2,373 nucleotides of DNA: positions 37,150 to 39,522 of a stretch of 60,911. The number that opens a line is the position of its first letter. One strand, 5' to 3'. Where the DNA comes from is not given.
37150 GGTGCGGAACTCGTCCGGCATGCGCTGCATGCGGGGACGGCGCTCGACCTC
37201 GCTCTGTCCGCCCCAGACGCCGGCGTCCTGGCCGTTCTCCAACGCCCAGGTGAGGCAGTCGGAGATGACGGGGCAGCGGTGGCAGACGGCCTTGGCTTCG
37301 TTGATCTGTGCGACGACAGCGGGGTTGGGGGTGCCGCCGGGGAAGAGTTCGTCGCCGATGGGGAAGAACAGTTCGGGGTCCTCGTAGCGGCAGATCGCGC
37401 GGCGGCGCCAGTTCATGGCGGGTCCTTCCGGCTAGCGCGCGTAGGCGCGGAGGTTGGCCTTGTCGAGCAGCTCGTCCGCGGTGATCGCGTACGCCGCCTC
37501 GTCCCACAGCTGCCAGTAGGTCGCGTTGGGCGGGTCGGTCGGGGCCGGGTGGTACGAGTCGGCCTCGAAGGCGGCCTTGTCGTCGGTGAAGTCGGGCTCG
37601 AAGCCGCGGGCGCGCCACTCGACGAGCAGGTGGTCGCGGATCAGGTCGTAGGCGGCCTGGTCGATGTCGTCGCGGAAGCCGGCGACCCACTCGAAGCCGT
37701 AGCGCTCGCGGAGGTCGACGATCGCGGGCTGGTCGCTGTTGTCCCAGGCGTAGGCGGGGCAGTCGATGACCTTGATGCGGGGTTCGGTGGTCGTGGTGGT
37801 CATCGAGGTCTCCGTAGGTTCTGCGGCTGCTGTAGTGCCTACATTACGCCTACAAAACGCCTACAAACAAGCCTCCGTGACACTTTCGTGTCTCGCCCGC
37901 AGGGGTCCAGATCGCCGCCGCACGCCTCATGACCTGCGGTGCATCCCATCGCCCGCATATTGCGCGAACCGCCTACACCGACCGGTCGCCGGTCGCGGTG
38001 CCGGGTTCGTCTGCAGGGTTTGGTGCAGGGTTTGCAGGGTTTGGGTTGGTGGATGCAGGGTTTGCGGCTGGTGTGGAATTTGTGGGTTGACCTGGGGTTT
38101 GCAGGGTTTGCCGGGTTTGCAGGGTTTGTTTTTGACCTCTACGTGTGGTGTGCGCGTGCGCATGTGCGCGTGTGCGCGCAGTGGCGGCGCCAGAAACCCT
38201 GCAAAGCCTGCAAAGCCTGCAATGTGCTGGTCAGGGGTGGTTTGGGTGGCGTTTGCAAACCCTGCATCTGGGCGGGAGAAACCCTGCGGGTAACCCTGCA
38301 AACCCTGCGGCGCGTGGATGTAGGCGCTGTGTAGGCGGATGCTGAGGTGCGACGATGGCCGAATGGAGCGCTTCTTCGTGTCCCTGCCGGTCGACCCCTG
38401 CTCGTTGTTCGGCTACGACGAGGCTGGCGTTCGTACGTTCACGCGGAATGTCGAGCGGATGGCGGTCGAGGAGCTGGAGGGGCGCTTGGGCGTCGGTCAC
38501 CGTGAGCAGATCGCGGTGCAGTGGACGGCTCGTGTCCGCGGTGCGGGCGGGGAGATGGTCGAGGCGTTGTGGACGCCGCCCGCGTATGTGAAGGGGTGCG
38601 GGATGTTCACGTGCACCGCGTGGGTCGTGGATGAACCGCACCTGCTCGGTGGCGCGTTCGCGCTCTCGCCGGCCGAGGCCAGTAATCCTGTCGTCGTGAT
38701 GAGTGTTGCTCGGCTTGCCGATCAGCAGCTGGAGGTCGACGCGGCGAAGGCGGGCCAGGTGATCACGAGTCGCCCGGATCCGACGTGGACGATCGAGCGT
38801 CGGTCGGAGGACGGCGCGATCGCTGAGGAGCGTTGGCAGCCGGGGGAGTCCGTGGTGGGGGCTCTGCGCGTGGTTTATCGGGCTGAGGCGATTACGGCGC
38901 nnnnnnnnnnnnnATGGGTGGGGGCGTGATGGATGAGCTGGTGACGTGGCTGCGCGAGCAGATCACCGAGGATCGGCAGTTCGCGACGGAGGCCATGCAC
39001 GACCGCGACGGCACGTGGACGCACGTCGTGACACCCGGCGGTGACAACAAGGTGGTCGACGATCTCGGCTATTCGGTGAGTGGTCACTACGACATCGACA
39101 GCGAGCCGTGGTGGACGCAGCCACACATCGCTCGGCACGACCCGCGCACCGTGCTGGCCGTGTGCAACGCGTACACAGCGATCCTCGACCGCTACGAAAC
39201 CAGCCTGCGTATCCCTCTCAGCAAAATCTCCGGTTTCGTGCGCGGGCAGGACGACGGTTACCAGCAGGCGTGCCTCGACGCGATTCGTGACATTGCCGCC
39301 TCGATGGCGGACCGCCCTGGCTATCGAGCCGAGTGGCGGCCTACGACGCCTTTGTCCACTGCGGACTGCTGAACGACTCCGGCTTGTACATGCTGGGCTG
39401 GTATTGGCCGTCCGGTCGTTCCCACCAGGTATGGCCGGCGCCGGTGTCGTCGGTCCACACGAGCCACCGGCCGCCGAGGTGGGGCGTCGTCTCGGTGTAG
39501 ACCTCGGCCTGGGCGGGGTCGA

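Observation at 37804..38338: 535-bp non-coding region with two opposed arrays of a 10-bp iteron: candidate origin of replication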

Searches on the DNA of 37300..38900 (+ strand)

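Call 6: search_dna_similar(query=window:37700-38450:+, collection=phages, mode=distant, max_rows=30)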
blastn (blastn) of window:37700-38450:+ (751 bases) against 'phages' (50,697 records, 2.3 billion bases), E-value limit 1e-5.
No match.

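Call 52: search_rna_families(source=window, start=37300, end=38900, threshold=evalue, max_evalue=1)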
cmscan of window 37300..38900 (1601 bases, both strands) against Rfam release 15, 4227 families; matches with E-value up to 1: 1.
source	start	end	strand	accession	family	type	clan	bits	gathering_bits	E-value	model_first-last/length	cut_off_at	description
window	38314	38364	+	RF01134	sR30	Gene; snRNA; snoRNA; CD-box;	-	16.3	38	0.33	1-57/57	no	Small nucleolar RNA sR30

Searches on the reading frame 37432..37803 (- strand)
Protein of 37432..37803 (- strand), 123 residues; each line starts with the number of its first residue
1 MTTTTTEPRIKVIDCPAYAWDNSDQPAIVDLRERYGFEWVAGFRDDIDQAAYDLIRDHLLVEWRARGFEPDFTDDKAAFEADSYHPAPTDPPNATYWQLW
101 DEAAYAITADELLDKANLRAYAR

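Call 9: search_protein_families(library=pfam, proteins=[window:37432-37803:-], max_evalue=0.01)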
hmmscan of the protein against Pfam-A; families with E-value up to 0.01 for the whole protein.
window:37432-37803:- (123 aa): 0 families

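Call 10: search_protein_families(library=phrogs, proteins=[window:37432-37803:-], max_evalue=0.01)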
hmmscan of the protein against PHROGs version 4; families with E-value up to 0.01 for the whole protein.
window:37432-37803:- (123 aa): 0 families

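Call 14: find_related_loci(query=window:37432-37803:-, collection=viral_contigs, flank=6000)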
Query window:37432-37803:- (123 aa) in viral_contigs; peptide patterns used: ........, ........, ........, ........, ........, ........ (x = any residue, [..] = any of these).
13 stretches matched a pattern, but none encodes a relative of the query by tblastn (E <= 1e-3).

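Call 75: search_protein_families(library=ncbifam, proteins=[window:37432-37803:-], max_evalue=0.01)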
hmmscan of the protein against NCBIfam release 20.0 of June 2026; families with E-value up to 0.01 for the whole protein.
window:37432-37803:- (123 aa): 0 families

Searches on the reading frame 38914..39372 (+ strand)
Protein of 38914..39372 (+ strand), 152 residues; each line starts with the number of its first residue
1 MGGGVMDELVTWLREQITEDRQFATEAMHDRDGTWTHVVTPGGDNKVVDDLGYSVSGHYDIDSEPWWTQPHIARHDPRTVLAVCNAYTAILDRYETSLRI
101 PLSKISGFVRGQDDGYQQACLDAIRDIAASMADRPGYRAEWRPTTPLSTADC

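Call 9: search_protein_families(library=pfam, proteins=[window:38914-39372:+], max_evalue=0.01)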
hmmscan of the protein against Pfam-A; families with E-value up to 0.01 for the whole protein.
window:38914-39372:+ (152 aa): 1 family
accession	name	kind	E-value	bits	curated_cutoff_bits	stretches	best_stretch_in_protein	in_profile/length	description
PF19730.4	DUF6221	-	3.1e-21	76.7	27.6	1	6-143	1-122/122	Family of unknown function (DUF6221)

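Call 10: search_protein_families(library=phrogs, proteins=[window:38914-39372:+], max_evalue=0.01)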
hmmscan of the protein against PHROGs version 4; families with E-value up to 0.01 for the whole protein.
window:38914-39372:+ (152 aa): 1 family
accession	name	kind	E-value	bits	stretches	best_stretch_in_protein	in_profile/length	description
phrog_6326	-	unknown function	2.4e-13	51.2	1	5-143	150-270/272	-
